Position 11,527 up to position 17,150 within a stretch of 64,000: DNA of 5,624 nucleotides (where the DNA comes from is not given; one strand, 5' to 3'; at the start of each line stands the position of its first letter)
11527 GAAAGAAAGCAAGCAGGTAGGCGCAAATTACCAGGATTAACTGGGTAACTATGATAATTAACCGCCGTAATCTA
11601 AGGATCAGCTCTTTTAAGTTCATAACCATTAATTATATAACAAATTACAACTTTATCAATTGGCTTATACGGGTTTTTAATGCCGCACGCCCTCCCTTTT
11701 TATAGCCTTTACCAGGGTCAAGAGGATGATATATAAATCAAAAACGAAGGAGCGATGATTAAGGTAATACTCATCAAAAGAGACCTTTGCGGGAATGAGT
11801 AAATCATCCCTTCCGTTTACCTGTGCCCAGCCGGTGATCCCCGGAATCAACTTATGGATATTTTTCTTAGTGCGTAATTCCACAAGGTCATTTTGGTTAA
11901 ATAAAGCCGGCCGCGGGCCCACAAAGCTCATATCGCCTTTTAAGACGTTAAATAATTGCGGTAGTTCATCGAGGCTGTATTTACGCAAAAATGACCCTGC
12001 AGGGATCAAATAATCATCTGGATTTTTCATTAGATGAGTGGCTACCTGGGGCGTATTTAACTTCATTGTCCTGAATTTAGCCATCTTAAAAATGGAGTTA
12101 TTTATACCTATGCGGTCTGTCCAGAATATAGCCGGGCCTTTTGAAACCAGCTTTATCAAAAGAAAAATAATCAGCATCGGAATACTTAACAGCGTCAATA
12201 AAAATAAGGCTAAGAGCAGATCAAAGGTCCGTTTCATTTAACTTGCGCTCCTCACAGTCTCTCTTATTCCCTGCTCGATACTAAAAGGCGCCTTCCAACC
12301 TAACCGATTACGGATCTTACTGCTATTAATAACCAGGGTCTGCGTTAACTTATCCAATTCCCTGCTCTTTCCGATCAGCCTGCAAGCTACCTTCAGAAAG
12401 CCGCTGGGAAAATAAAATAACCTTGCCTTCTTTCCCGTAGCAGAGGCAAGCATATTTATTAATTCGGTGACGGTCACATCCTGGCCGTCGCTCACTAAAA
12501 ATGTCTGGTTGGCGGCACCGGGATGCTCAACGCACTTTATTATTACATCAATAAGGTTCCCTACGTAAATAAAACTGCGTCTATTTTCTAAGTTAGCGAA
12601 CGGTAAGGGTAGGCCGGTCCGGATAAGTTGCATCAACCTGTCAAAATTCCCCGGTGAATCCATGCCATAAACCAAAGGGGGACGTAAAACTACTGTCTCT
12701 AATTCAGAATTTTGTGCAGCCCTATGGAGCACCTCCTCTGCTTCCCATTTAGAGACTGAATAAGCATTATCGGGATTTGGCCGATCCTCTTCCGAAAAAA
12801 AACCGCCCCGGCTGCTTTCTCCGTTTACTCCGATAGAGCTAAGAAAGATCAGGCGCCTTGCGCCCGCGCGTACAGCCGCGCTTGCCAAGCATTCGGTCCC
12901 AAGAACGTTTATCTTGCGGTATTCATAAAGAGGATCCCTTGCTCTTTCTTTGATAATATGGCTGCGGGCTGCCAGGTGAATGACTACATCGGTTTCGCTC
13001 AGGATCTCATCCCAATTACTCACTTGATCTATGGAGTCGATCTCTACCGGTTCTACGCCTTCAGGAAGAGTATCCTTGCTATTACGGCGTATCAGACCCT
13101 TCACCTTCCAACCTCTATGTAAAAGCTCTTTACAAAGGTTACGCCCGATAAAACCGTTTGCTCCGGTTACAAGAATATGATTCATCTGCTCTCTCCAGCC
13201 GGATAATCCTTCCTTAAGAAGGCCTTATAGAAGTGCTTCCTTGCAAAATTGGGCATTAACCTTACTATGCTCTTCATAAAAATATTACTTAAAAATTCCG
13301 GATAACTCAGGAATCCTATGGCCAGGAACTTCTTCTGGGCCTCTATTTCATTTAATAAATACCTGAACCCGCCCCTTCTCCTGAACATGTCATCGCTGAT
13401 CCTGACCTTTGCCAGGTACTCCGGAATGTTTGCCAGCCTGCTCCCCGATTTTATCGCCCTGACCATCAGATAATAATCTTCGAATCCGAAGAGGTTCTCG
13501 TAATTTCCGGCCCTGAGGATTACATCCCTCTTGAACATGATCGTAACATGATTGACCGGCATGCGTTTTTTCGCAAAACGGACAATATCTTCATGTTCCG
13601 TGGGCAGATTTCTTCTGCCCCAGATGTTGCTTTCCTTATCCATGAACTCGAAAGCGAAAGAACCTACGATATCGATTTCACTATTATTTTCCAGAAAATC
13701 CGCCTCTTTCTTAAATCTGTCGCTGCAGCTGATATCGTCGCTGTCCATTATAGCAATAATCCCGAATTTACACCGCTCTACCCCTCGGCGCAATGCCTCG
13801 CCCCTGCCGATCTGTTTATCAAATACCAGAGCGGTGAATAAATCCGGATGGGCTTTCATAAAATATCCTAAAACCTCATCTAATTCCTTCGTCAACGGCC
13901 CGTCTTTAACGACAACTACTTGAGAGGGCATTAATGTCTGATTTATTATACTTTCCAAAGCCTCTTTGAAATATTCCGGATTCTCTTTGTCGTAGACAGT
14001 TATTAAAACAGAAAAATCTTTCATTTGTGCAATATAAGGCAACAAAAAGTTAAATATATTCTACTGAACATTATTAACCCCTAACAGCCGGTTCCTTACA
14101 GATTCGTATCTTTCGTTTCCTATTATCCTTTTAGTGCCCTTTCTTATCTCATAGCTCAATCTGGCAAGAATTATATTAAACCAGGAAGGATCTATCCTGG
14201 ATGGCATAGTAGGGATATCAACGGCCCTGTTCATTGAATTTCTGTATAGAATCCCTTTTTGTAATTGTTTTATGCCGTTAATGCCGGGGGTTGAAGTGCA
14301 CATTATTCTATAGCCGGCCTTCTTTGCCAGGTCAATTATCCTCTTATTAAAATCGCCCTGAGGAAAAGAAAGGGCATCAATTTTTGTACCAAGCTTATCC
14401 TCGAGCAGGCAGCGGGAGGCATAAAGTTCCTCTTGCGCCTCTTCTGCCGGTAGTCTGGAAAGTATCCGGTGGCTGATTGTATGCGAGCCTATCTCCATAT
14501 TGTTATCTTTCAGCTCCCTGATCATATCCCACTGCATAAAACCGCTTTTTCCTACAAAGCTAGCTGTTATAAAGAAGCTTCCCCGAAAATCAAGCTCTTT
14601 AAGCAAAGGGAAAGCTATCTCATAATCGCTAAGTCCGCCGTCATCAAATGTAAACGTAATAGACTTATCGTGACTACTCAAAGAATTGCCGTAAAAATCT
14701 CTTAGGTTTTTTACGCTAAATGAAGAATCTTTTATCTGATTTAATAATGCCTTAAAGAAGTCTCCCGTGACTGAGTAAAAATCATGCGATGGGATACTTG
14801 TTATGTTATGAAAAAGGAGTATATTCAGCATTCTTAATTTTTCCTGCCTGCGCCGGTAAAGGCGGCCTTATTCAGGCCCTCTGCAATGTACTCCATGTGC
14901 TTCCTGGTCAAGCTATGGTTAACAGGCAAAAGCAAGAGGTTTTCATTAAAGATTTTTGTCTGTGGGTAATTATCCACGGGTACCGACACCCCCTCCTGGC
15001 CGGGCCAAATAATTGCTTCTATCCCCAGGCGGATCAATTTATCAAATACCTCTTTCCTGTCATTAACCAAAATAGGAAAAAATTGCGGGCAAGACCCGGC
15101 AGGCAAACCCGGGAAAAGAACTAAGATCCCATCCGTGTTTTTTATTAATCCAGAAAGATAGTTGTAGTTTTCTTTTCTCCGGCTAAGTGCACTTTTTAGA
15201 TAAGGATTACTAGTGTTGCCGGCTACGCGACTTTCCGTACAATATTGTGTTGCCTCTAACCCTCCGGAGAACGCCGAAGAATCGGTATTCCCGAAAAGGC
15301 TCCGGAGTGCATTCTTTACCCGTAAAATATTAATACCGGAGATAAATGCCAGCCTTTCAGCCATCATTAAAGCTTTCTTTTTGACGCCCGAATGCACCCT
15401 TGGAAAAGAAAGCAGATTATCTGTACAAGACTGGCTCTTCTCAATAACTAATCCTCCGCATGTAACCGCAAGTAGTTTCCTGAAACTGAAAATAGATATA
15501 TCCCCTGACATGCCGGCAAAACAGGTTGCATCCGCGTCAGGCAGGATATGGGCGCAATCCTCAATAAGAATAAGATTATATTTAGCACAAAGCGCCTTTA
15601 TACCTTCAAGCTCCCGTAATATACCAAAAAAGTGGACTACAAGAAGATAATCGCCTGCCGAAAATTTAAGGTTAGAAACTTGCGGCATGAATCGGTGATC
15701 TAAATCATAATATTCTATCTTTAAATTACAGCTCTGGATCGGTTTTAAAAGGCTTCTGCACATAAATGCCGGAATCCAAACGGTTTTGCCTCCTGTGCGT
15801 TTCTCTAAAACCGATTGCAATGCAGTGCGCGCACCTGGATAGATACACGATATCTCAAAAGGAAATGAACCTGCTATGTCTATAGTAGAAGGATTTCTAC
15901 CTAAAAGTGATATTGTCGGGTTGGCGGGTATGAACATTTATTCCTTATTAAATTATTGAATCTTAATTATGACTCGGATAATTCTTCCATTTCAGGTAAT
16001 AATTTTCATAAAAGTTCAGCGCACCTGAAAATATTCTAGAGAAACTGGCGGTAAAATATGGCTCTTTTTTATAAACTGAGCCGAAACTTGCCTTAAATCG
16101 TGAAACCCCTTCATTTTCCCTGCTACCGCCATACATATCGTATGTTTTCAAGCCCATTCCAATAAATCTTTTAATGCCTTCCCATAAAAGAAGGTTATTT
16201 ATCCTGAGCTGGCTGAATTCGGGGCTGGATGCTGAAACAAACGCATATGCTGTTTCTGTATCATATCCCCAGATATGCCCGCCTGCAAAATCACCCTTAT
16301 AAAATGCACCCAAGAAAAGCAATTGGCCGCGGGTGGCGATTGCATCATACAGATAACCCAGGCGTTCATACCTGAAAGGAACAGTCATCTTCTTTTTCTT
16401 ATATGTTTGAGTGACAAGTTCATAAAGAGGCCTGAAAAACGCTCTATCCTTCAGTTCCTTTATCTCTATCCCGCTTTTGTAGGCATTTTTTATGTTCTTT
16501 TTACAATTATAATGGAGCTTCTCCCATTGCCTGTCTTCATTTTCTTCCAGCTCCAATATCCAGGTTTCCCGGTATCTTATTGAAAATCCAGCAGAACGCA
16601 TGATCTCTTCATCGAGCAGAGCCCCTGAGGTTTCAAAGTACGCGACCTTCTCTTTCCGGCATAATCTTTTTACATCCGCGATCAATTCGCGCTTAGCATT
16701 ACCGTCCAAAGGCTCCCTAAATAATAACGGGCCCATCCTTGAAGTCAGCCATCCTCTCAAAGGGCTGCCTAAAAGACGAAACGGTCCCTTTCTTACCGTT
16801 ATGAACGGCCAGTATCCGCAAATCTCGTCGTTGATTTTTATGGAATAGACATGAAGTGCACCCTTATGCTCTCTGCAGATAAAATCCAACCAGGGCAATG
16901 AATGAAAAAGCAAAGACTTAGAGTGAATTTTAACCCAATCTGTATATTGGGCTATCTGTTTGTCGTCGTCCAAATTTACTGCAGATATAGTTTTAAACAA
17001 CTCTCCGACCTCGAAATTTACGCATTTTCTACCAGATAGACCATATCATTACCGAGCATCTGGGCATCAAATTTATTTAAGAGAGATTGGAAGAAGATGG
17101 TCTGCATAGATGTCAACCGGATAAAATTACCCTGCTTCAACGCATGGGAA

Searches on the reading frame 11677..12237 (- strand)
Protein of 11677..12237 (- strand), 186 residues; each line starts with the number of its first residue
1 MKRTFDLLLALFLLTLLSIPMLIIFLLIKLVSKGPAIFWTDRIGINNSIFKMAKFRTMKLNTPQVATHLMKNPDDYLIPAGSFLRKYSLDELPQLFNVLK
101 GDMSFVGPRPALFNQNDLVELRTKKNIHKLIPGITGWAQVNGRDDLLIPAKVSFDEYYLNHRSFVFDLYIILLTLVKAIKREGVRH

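Call 7: search_protein_families(library=pfam, proteins=[window:11677-12237:-], max_evalue=0.00001)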
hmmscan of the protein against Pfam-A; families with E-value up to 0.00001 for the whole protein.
window:11677-12237:- (186 aa): 1 family
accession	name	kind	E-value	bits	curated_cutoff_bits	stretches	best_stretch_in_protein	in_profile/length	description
PF02397.22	Bac_transf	-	1.4e-58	197.8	27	1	2-179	1-178/179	Bacterial sugar transferase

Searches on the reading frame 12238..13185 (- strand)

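Call 7: search_protein_families(library=pfam, proteins=[window:12238-13185:-], max_evalue=0.00001)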
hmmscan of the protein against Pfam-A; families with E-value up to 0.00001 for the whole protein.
window:12238-13185:- (315 aa): 8 families
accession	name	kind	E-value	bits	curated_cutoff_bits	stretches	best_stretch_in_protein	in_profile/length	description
PF01370.27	Epimerase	-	6.4e-38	131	20.9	1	4-226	1-234/240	NAD dependent epimerase/dehydratase family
PF16363.11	GDP_Man_Dehyd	-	1.3e-30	107.5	27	1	5-310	1-332/332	GDP-mannose 4,6 dehydratase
PF01073.25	3Beta_HSD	-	4.9e-29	101.7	22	1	5-252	1-270/280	3-beta hydroxysteroid dehydrogenase/isomerase family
PF07993.18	NAD_binding_4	-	1.2e-20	74.2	20.1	1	56-186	80-221/258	Male sterility protein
PF04321.23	RmlD_sub_bind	-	1.1e-19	71.1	27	1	3-186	2-164/287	RmlD substrate binding domain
PF13460.12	NAD_binding_10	-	5.1e-17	62.8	27.2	1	8-172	1-146/184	NAD(P)H-binding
PF02719.21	Polysacc_synt_2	-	4.9e-13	49.3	20.2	1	4-117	1-128/293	Polysaccharide biosynthesis protein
PF05368.20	NmrA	-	2.4e-09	37.7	27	1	3-264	4-248/298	NmrA-like family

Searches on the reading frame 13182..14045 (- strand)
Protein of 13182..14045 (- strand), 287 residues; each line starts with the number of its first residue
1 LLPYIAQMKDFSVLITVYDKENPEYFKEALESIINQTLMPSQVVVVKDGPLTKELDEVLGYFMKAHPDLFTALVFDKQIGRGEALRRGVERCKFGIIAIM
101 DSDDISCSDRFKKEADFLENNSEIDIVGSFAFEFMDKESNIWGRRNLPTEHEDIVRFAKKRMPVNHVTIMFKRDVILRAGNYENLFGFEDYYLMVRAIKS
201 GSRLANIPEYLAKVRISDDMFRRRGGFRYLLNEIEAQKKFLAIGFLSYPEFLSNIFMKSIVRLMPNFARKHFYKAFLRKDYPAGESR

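Call 7: search_protein_families(library=pfam, proteins=[window:13182-14045:-], max_evalue=0.00001)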
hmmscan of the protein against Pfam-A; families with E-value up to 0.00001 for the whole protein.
window:13182-14045:- (287 aa): 3 families
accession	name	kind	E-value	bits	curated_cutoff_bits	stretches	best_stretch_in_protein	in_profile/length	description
PF00535.33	Glycos_transf_2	-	1.1e-16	61.6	23.3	1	12-170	1-159/168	Glycosyl transferase family 2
PF13641.12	Glyco_tranf_2_3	-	3.4e-12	47.3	27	1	10-209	2-206/230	Glycosyltransferase like family 2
PF10111.15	Glyco_tranf_2_2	-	4e-12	46.6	27.3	1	12-243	1-244/276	Glycosyltransferase like family 2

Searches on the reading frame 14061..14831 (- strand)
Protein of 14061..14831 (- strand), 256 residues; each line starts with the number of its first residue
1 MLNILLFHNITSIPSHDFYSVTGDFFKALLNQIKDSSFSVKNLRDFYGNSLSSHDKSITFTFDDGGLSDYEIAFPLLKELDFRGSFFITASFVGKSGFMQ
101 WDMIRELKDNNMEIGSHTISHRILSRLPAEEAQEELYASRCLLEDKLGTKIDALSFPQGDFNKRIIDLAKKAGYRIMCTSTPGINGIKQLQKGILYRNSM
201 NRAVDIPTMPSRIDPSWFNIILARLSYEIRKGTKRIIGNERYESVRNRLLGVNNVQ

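Call 7: search_protein_families(library=pfam, proteins=[window:14061-14831:-], max_evalue=0.00001)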
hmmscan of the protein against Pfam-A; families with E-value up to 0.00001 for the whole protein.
window:14061-14831:- (256 aa): 1 family
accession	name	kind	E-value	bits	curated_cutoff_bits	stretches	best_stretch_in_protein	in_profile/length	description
PF01522.26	Polysacc_deac_1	-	5.5e-25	88.2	23.1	1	54-176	5-123/124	Polysaccharide deacetylase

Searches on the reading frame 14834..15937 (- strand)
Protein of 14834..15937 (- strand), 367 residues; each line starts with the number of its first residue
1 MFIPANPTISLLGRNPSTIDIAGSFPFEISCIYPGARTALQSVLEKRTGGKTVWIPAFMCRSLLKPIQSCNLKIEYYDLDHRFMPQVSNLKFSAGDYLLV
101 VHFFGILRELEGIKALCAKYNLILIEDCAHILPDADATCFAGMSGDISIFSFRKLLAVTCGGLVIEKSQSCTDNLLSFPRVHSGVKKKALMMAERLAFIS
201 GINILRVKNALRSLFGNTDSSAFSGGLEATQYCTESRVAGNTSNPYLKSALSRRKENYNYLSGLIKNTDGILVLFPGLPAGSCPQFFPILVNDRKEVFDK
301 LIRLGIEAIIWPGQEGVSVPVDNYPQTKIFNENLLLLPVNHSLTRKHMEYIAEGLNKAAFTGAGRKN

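Call 7: search_protein_families(library=pfam, proteins=[window:14834-15937:-], max_evalue=0.00001)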
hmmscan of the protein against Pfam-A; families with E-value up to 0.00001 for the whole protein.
window:14834-15937:- (367 aa): 1 family
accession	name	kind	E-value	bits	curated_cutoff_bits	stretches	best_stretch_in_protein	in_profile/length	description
PF01041.23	DegT_DnrJ_EryC1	-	4.4e-14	52.9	19.8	1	50-183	64-202/360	DegT/DnrJ/EryC1/StrS aminotransferase family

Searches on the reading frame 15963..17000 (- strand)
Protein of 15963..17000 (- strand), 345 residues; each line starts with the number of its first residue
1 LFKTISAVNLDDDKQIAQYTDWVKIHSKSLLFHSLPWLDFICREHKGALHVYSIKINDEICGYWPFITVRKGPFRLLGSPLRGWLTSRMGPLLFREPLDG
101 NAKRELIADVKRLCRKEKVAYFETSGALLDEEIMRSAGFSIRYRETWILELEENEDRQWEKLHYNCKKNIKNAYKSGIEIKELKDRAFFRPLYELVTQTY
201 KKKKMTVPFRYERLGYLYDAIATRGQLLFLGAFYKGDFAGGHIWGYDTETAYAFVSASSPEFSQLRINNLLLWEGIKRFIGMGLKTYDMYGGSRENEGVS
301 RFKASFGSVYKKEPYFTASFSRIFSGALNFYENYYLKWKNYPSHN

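Call 7: search_protein_families(library=pfam, proteins=[window:15963-17000:-], max_evalue=0.00001)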
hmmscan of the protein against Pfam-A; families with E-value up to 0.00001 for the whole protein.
window:15963-17000:- (345 aa): 2 families
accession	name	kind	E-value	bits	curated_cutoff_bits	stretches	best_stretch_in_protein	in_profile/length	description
PF13480.13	Acetyltransf_6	-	4.9e-15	56.4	22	1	163-294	4-139/143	Acetyltransferase (GNAT) domain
PF02388.22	FemAB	-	7.4e-10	38.6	24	0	143-205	150-212/406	FemAB family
